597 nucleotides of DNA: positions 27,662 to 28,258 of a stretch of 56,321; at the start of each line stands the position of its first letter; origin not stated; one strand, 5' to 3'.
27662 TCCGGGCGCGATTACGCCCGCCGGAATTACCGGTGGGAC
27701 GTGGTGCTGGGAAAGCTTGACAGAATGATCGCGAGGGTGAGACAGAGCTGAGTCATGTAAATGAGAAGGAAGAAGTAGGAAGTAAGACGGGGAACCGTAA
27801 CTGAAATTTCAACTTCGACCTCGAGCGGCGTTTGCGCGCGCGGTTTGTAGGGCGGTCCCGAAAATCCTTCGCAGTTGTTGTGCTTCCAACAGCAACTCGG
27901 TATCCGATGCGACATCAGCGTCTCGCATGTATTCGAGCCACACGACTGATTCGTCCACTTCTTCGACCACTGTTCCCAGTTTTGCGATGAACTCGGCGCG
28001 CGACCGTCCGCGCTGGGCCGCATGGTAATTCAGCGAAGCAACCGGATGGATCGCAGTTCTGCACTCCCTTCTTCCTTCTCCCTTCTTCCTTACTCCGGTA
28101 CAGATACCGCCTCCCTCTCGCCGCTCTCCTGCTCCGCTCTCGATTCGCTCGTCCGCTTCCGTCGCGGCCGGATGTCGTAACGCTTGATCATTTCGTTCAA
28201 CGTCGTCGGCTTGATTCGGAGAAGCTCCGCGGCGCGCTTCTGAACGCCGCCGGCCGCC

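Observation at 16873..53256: A class of period-7 repeat hairpins whose unit sequence differs at every locus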

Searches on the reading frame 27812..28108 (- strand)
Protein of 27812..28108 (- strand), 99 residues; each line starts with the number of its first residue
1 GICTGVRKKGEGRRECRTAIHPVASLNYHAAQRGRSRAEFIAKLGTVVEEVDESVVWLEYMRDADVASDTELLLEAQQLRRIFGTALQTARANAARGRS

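Call 17: search_protein_families(library=pfam, proteins=[window:27812-28057:-], max_evalue=0.01)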
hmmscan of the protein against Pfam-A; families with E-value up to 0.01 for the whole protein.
seq(82 aa): 0 families

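Call 18: search_protein_families(library=ncbifam, proteins=[window:27812-28108:-], max_evalue=10)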
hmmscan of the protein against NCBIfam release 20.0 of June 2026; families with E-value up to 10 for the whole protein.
seq(99 aa): 1 family
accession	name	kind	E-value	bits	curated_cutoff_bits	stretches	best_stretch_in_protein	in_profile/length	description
TIGR02436.1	TIGR02436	subfamily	1.4e-06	28.5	24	1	26-89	40-107/109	four helix bundle protein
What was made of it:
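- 27809..28057 (-): 5'-truncated four-helix-bundle (23S rRNA IVS protein family) gene remnant. It is inverted relative to the intact copy in relatives. TIGR02436 E 1.4e-6, 28.5 bits (cutoff 24), profile positions 40-107 of 109 (call 18).
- On 23S rRNA intervening sequence (IVS): Locus 2 only, and truncated: TIGR02436 28.5 bits against a cutoff of 24 (call 18).
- The remnant passes the TIGR02436 cutoff (call 18).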

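Call 19: search_protein_families(library=pfam, proteins=[window:27812-28108:-], max_evalue=10)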
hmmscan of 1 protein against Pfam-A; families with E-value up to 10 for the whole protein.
seq(99 aa): 1 family
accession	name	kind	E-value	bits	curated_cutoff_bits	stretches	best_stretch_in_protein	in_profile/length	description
PF05635.17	23S_rRNA_IVP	-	0.044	14.5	33.8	1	27-73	45-94/106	23S rRNA-intervening sequence protein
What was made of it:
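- On 23S rRNA intervening sequence (IVS): PF05635 itself is below its cutoff (14.5 against 33.8; call 19).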

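Call 45: find_homologous_proteins(query=window:27812-28057:-, max_evalue=0.001)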
Query seq(82 aa) (82 aa): 122 proteins with E <= 0.001 among 126 candidates; the best 120 are listed.
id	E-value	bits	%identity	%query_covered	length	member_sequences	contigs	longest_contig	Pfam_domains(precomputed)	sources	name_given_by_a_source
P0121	1.2e-33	132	92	72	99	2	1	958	PF05635.18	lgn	-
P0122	4.1e-31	124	83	79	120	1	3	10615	PF05635.18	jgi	jgi:four helix bundle protein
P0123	1.2e-30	122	81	78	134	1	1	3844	PF05635.18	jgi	jgi:four helix bundle protein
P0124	5.6e-29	117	80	91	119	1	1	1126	PF05635.18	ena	-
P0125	2.8e-27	112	77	90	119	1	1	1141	PF05635.18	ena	-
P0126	1.3e-25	106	72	90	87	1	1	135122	-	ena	-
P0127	8.3e-24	101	74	85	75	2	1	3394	-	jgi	jgi:four helix bundle protein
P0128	9.8e-24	100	75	83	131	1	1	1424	PF05635.18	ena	-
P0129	2.3e-23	99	74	83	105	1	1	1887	-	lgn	-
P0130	2.4e-23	99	74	83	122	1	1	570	PF05635.18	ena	-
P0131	4.7e-23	98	74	83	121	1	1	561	PF05635.18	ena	-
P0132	9.9e-23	97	74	85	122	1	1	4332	PF05635.18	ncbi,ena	-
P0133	1.6e-22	96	76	71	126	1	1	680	PF05635.18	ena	-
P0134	2.0e-22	96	71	85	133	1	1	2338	PF05635.18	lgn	-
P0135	2.1e-22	96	76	82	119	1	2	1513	PF05635.18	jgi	jgi:four helix bundle protein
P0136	3.3e-22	95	70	85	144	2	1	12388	PF05635.18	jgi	jgi:four helix bundle protein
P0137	3.8e-22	95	76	82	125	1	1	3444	PF05635.18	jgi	jgi:four helix bundle protein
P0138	4.3e-22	95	71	85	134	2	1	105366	PF05635.18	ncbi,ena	-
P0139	5.0e-22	95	72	83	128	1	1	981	PF05635.18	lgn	-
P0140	7.3e-22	94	72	83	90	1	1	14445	PF05635.18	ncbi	-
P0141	9.7e-22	94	71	88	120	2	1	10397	PF05635.18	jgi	jgi:four helix bundle protein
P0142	1.3e-21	94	70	85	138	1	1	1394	PF05635.18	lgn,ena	-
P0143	1.7e-21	93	72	83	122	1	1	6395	PF05635.18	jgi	jgi:four helix bundle protein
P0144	1.7e-21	93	70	82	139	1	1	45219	PF05635.18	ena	-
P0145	2.4e-21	93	70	82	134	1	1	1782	PF05635.18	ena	-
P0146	3.2e-21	92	69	85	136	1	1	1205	PF05635.18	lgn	-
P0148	1.8e-20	90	68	83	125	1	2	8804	PF05635.18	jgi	jgi:four helix bundle protein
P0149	2.4e-20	90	69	82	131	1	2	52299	PF05635.18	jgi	jgi:four helix bundle protein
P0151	7.3e-20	88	68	84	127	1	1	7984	PF05635.18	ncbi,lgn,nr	ncbi:MAG TPA: four helix bundle protein [Vicinamibacterales bacterium]|nr:four helix bundle protein 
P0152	9.8e-20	88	67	82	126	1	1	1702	PF05635.18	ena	-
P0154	1.3e-19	87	63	88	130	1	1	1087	PF05635.18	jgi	jgi:four helix bundle protein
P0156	2.2e-19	87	66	85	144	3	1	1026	PF05635.18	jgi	jgi:four helix bundle protein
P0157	2.4e-19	86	68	80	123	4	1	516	PF05635.18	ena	-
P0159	2.8e-19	86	67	85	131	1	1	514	PF05635.18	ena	-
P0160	4.7e-19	85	68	84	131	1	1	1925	PF05635.18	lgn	-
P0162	2.4e-18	83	64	85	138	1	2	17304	PF05635.18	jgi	jgi:four helix bundle protein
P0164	7.1e-18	82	62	95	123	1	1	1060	PF05635.18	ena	-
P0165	5.3e-17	79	64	90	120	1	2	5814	PF05635.18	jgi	jgi:four helix bundle protein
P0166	6.0e-16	76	59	84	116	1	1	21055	PF05635.18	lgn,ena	-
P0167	7.0e-16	75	63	82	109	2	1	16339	PF05635.18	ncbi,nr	ncbi:MAG TPA: four helix bundle protein, partial [Vicinamibacterales bacterium]|nr:four helix bundle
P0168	1.1e-15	75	58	84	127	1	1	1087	PF05635.18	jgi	jgi:four helix bundle protein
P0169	2.5e-15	74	64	82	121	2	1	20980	PF05635.18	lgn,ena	-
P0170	5.0e-15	73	60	82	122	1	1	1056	PF05635.18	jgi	jgi:four helix bundle protein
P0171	6.2e-15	72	60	84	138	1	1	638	PF05635.18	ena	-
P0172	9.1e-15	72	59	85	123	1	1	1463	PF05635.18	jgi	jgi:four helix bundle protein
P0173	4.8e-14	70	58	85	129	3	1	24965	PF05635.18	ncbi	-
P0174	1.2e-13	68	59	82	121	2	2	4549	PF05635.18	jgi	jgi:four helix bundle protein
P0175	1.2e-13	68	59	82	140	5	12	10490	PF05635.18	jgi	jgi:four helix bundle protein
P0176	2.3e-13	67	57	82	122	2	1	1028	PF05635.18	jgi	jgi:four helix bundle protein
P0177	6.0e-13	66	56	84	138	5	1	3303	PF05635.18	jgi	jgi:four helix bundle protein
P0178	1.1e-12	65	59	82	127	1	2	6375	PF05635.18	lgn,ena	-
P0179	1.2e-12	65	56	83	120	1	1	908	PF05635.18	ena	-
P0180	1.4e-12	65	59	79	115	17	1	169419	PF05635.18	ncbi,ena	-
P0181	1.7e-12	65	59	83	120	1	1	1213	PF05635.18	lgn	-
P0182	3.1e-12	64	55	85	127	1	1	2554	PF05635.18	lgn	-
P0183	3.9e-12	64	52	90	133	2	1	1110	PF05635.18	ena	-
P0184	5.4e-12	63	55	80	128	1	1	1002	PF05635.18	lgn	-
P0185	6.5e-12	63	57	79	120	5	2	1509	PF05635.18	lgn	-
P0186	1.3e-11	62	52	90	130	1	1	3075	PF05635.18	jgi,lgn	jgi:four helix bundle protein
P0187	1.2e-10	59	49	85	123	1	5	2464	PF05635.18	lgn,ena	-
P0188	1.2e-10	59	54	82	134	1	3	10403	PF05635.18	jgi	jgi:four helix bundle protein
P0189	1.3e-10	59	54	79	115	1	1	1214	PF05635.18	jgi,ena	-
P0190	2.3e-10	58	53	79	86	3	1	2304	PF05635.18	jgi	-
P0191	3.3e-10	58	91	41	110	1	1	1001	PF05635.18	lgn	-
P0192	3.3e-10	57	54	83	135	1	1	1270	PF05635.18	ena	-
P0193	5.9e-10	57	52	85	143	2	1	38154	PF05635.18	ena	-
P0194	6.4e-10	57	51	82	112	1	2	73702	PF05635.18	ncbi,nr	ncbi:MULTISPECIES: four helix bundle protein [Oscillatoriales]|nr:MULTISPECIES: four helix bundle pr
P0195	7.0e-10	56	51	82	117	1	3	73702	PF05635.18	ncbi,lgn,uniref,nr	ncbi:four helix bundle protein [Planktothrix sp. FACHB-1355]|uniref:Four helix bundle protein n=2 Ta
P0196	7.2e-10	56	53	79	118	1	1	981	PF05635.18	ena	-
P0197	7.3e-10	56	53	79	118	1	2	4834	PF05635.18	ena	-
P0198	1.0e-9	56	53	79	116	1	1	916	PF05635.18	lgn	-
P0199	1.1e-9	56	52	80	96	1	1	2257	PF05635.18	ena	-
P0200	1.2e-9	56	54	79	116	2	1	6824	PF05635.18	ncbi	-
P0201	1.4e-9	55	46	89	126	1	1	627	PF05635.18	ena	-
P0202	2.0e-9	55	56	79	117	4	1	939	PF05635.18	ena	-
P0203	2.1e-9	55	52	78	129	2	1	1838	PF05635.18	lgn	-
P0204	2.2e-9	55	53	79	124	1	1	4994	PF05635.18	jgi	jgi:four helix bundle protein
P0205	2.2e-9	55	50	82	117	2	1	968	PF05635.18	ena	-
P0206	2.4e-9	55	56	79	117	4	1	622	PF05635.18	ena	-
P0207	3.1e-9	54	54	79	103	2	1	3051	PF05635.18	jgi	jgi:four helix bundle protein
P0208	3.7e-9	54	57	70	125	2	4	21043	PF05635.18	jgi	jgi:four helix bundle protein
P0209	4.2e-9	54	51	85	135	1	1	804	PF05635.18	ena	-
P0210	5.0e-9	54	54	73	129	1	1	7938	PF05635.18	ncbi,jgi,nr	ncbi:MAG TPA: four helix bundle protein [Pyrinomonadaceae bacterium]|nr:four helix bundle protein [P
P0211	5.0e-9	54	51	83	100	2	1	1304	PF05635.18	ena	-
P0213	6.7e-9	53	49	83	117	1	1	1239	PF05635.18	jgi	-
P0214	6.9e-9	53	71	51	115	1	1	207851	PF05635.18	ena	-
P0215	7.8e-9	53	51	82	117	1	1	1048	PF05635.18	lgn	-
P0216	9.2e-9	53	50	87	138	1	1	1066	PF05635.18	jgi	jgi:four helix bundle protein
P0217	9.7e-9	53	51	80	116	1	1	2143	PF05635.18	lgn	-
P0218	1.3e-8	52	55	70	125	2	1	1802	PF05635.18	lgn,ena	-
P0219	1.8e-8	52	55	70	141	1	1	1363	PF05635.18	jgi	jgi:four helix bundle protein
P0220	2.4e-8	52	46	87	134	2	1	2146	PF05635.18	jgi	jgi:four helix bundle protein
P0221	2.4e-8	52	47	88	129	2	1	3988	PF05635.18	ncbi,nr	ncbi:four helix bundle protein [Patescibacteria group bacterium]|nr:four helix bundle protein [Pates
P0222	2.6e-8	52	49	87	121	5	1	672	PF05635.18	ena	-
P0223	2.6e-8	51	49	87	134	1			PF05635.18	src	-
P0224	3.3e-8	51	49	87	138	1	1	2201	PF05635.18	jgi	jgi:four helix bundle protein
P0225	4.6e-8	51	63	52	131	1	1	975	PF05635.18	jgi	jgi:four helix bundle protein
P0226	4.9e-8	51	49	87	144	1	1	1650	PF05635.18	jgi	jgi:four helix bundle protein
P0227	6.3e-8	50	49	82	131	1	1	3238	PF05635.18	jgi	jgi:four helix bundle protein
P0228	6.9e-8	50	47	82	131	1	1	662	PF05635.18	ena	-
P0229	1.2e-7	49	49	88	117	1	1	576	PF05635.18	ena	-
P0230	1.3e-7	49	70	49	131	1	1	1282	PF05635.18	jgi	jgi:four helix bundle protein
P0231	1.4e-7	49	46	78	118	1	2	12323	PF05635.18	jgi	-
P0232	1.9e-7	49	77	43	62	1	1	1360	PF05635.18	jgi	jgi:four helix bundle protein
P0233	2.8e-7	48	71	43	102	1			PF05635.18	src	-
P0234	2.9e-7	48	43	80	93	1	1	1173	PF05635.18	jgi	jgi:four helix bundle protein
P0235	3.3e-7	48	71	46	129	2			PF05635.18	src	-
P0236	4.0e-7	48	77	43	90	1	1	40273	PF05635.18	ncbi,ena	-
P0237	4.1e-7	48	68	49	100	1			PF05635.18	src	-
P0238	4.5e-7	48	74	43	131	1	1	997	PF05635.18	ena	-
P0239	4.8e-7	47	46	80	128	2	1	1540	PF05635.18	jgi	jgi:four helix bundle protein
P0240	5.0e-7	47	65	49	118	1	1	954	PF05635.18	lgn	-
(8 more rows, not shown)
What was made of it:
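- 27809..28057 (-): 122 homologues, the closest at 83-92% identity (call 45).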

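Call 46: find_encoding_contigs(protein=P0122, flank=5000, max_places=4)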
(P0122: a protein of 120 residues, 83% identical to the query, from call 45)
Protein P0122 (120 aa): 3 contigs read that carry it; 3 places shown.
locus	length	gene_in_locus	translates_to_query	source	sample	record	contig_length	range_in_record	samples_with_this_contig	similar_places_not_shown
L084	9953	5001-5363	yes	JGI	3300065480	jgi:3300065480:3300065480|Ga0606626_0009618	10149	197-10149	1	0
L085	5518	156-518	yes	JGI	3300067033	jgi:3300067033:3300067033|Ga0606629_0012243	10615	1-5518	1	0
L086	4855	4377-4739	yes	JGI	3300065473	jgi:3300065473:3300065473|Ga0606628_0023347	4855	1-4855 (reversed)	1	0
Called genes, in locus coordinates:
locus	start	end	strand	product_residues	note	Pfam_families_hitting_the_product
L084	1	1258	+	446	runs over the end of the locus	PF13524:Glyco_trans_1_2 (faint), PF00534:Glycos_transf_1, PF13692:Glyco_trans_1_4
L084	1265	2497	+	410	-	PF00534:Glycos_transf_1, PF13692:Glyco_trans_1_4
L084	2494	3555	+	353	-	PF00534:Glycos_transf_1, PF13692:Glyco_trans_1_4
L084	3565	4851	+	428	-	PF00534:Glycos_transf_1, PF13692:Glyco_trans_1_4, PF13524:Glyco_trans_1_2 (weak), PF20706:GT4-conflict (weak)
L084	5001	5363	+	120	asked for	PF05635:23S_rRNA_IVP (weak)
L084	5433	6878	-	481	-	PF00072:Response_reg, PF00158:Sigma54_activat, PF14532:Sigma54_activ_2, PF07728:AAA_5, PF25601:AAA_lid_14, PF02954:HTH_8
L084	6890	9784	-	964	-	PF13180:PDZ_2, PF17820:PDZ_6, PF01590:GAF (weak), PF13492:GAF_3 (weak), PF00989:PAS (weak), PF08448:PAS_4, PF00512:HisKA, PF02518:HATPase_c, +1 more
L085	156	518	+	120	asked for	PF05635:23S_rRNA_IVP (weak)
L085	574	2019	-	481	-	PF00072:Response_reg, PF00158:Sigma54_activat, PF14532:Sigma54_activ_2, PF07728:AAA_5, PF25601:AAA_lid_14, PF02954:HTH_8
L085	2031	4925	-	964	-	PF13180:PDZ_2, PF17820:PDZ_6, PF01590:GAF (weak), PF13492:GAF_3 (weak), PF00989:PAS (weak), PF08448:PAS_4, PF00512:HisKA, PF02518:HATPase_c, +1 more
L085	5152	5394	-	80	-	-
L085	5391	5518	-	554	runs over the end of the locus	PF13620:CarboxypepD_reg, PF13715:CarbopepD_reg_2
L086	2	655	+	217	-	?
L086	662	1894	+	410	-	PF00534:Glycos_transf_1, PF13692:Glyco_trans_1_4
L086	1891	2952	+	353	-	PF00534:Glycos_transf_1, PF13692:Glyco_trans_1_4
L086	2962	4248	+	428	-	PF00534:Glycos_transf_1, PF13692:Glyco_trans_1_4, PF13524:Glyco_trans_1_2 (weak), PF20706:GT4-conflict (weak)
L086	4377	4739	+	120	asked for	PF05635:23S_rRNA_IVP (weak)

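Call 47: find_encoding_contigs(protein=P0138, flank=5000, max_places=3)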
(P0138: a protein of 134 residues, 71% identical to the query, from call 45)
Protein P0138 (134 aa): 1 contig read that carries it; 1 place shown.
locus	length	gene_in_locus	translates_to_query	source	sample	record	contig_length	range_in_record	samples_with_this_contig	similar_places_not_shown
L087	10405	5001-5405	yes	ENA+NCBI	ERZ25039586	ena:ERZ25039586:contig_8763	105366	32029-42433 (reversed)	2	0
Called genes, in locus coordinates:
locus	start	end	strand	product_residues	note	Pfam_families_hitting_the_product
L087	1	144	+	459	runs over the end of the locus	PF00089:Trypsin, PF13365:Trypsin_2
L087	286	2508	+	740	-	PF13439:Glyco_transf_4, PF13579:Glyco_trans_4_4, PF20706:GT4-conflict, PF00534:Glycos_transf_1, PF13692:Glyco_trans_1_4, PF13439:Glyco_transf_4, PF00534:Glycos_transf_1, PF13692:Glyco_trans_1_4, +1 more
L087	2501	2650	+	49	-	-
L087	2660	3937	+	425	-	PF13727:CoA_binding_3, PF17836:PglD_N (weak), PF02397:Bac_transf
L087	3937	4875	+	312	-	PF01073:3Beta_HSD, PF01370:Epimerase, PF02719:Polysacc_synt_2 (faint), PF04321:RmlD_sub_bind, PF07993:NAD_binding_4 (faint), PF16363:GDP_Man_Dehyd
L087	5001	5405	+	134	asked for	PF05635:23S_rRNA_IVP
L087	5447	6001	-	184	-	PF01066:CDP-OH_P_transf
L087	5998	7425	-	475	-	PF24575:TPR_Slam (faint), PF00515:TPR_1 (faint), PF07719:TPR_2 (faint), PF09976:TPR_21 (faint), PF13432:TPR_16 (weak), PF13424:TPR_12 (weak), PF13432:TPR_16 (weak), PF14559:TPR_19 (weak), +8 more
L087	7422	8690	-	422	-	PF13167:GTP-bdg_N, PF16360:GTP-bdg_M, PF01926:MMR_HSR1, PF02421:FeoB_N, PF02492:cobW (faint), PF16897:MMR_HSR1_Xtn (faint)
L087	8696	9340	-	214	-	PF01300:Sua5_yciO_yrdC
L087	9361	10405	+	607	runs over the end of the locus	PF13371:TPR_9 (faint), PF12895:ANAPC3 (faint), PF13432:TPR_16, PF13414:TPR_11 (weak), PF14559:TPR_19, PF00515:TPR_1, PF07719:TPR_2, PF13428:TPR_14 (weak), +8 more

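Call 48: find_encoding_contigs(protein=P0144, flank=5000, max_places=3)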
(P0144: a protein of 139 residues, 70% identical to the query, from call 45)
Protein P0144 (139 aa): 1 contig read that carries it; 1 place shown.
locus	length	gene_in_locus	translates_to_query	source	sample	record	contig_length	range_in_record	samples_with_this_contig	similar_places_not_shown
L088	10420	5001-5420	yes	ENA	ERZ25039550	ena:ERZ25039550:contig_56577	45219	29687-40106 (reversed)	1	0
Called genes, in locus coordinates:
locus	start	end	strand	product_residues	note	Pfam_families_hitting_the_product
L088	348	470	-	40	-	-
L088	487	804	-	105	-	PF13519:VWA_2 (weak)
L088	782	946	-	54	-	-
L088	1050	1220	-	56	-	-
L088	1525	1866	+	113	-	-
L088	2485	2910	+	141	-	-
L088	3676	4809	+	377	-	PF14072:DndB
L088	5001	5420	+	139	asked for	PF05635:23S_rRNA_IVP (weak)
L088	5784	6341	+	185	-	PF02441:Flavoprotein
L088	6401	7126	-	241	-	-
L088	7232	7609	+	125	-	-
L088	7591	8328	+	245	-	-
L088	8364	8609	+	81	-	-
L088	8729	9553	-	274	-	PF13193:AMP-binding_C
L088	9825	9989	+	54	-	-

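Call 49: find_encoding_contigs(protein=P0149, flank=5000, max_places=3)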
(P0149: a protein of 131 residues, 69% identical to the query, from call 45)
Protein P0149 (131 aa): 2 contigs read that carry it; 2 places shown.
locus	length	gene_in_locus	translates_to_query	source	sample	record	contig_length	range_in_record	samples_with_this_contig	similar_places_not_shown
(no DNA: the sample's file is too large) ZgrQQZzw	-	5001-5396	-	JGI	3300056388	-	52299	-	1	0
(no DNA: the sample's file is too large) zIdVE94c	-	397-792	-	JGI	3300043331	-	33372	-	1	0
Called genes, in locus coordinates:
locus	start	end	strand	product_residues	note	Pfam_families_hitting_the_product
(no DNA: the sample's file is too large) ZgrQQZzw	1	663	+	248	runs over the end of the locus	PF00116:COX2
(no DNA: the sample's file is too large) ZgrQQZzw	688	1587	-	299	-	PF00092:VWA, PF13519:VWA_2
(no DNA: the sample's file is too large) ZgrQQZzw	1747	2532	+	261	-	PF03239:FTR1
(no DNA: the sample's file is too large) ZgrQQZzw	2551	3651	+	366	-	PF01757:Acyl_transf_3, PF07786:HGSNAT_cat, PF01757:Acyl_transf_3 (weak)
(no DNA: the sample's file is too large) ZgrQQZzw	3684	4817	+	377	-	PF14072:DndB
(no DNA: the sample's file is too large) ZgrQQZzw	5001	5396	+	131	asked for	PF05635:23S_rRNA_IVP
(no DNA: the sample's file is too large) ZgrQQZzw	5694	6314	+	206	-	PF02441:Flavoprotein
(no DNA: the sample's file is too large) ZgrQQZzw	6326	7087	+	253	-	PF03746:LamB_YcsF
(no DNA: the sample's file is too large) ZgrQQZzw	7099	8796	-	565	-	PF00501:AMP-binding, PF13193:AMP-binding_C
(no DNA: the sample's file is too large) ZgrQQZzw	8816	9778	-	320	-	PF02729:OTCace_N, PF00185:OTCace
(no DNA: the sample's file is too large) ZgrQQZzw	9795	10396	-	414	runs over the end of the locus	PF01960:ArgJ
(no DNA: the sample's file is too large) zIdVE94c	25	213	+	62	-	-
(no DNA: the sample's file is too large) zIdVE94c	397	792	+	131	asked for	PF05635:23S_rRNA_IVP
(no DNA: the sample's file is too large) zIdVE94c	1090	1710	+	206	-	PF02441:Flavoprotein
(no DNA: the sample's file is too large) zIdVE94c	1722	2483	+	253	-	PF03746:LamB_YcsF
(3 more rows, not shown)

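Call 56: find_related_loci(query=A1, collection=genome_contigs, flank=1500)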
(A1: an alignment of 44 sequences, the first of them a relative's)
Query A1 (120 aa) in genome_contigs; peptide patterns used: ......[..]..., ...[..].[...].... (x = any residue, [..] = any of these).
597 stretches matched a pattern (row limit reached: there are more); 490 encode a relative of the query (tblastn E <= 1e-3); the best 80 are kept; 80 distinct loci.
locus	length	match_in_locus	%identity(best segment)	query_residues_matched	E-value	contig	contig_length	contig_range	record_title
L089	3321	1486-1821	67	1-112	9e-45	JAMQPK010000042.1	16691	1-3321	MAG: Vicinamibacterales bacterium isolate CH22 k141_1062667, whole genome shotgun sequence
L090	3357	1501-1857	61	1-119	2e-44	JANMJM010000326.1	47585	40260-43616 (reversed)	MAG: Vicinamibacteria bacterium isolate OTE_64_metabat_411 OTE_64_k141_4510312, whole genome shotgun sequence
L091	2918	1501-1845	72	6-120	2e-44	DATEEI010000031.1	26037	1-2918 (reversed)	MAG TPA_asm: Vicinamibacterales bacterium isolate SMAG_U8729 k141_1478152, whole genome shotgun sequence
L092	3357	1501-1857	55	1-119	2e-39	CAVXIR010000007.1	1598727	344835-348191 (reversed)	MAG: Vicinamibacterales bacterium isolate MFD09212.bin.1.252 genome assembly, contig: contig_953, whole genome shotgun s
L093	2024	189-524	52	7-115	7e-31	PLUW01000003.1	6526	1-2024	MAG: Acidobacteriaceae bacterium isolate bog_443 73.20120800_S3M.8_contig_1447, whole genome shotgun sequence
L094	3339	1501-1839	49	7-116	4e-30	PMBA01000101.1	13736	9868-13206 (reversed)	MAG: Acidobacteriaceae bacterium isolate fen_338 73.20120700_E3M.96_contig_18014, whole genome shotgun sequence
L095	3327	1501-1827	51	7-112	2e-30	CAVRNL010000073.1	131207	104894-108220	MAG: uncultured Acidobacteriaceae bacterium isolate MFD01223.bin.2.77 genome assembly, contig: contig_37779, whole genom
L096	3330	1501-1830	50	7-113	7e-30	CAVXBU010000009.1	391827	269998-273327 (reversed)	MAG: uncultured Acidobacteriaceae bacterium isolate MFD03399.bin.2.64 genome assembly, contig: contig_21740, whole genom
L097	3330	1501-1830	49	7-113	2e-29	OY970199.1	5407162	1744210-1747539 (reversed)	MAG: uncultured Acidobacteriaceae bacterium isolate MFD04463.bin.1.15 genome assembly, chromosome: 1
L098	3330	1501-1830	51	7-113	1e-29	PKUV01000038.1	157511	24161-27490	MAG: Acidobacteriaceae bacterium isolate palsa_296 73.20120500_P39.11_contig_1187, whole genome shotgun sequence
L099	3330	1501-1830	50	7-113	1e-29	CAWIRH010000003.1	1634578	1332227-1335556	MAG: uncultured Acidobacteriaceae bacterium isolate MFD01689.bin.1.19 genome assembly, contig: contig_22275, whole genom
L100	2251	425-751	50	9-114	2e-29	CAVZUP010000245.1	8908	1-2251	MAG: uncultured Acidobacteriaceae bacterium isolate MFD05379.bin.1.4 genome assembly, contig: contig_9740, whole genome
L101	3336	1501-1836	50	6-114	1e-29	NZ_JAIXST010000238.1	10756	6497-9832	MAG: Runella sp. isolate C8_MAG_00014 pond_C8_MAG_00014_000000000298, whole genome shotgun sequence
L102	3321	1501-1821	50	9-112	4e-29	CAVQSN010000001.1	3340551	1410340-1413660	MAG: uncultured Acidobacteriaceae bacterium isolate MFD00082.bin.1.166 genome assembly, contig: contig_216, whole genome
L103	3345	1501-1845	50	7-118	8e-29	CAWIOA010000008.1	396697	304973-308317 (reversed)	MAG: uncultured Acidobacteriaceae bacterium isolate MFD01476.bin.1.224 genome assembly, contig: contig_60628, whole geno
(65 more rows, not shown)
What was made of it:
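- The gene loci were drawn from one subfamily, selected with two peptide patterns (call 56).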

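Call 79: search_solved_structures(query=P0122, max_evalue=0.01)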
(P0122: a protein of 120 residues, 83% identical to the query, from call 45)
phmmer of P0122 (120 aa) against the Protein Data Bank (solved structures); distinct sequences matched with E-value up to 0.01: 1.
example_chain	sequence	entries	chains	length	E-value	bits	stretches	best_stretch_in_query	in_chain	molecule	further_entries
2rld_A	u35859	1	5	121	1.4e-07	34.9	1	12-83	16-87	Uncharacterized protein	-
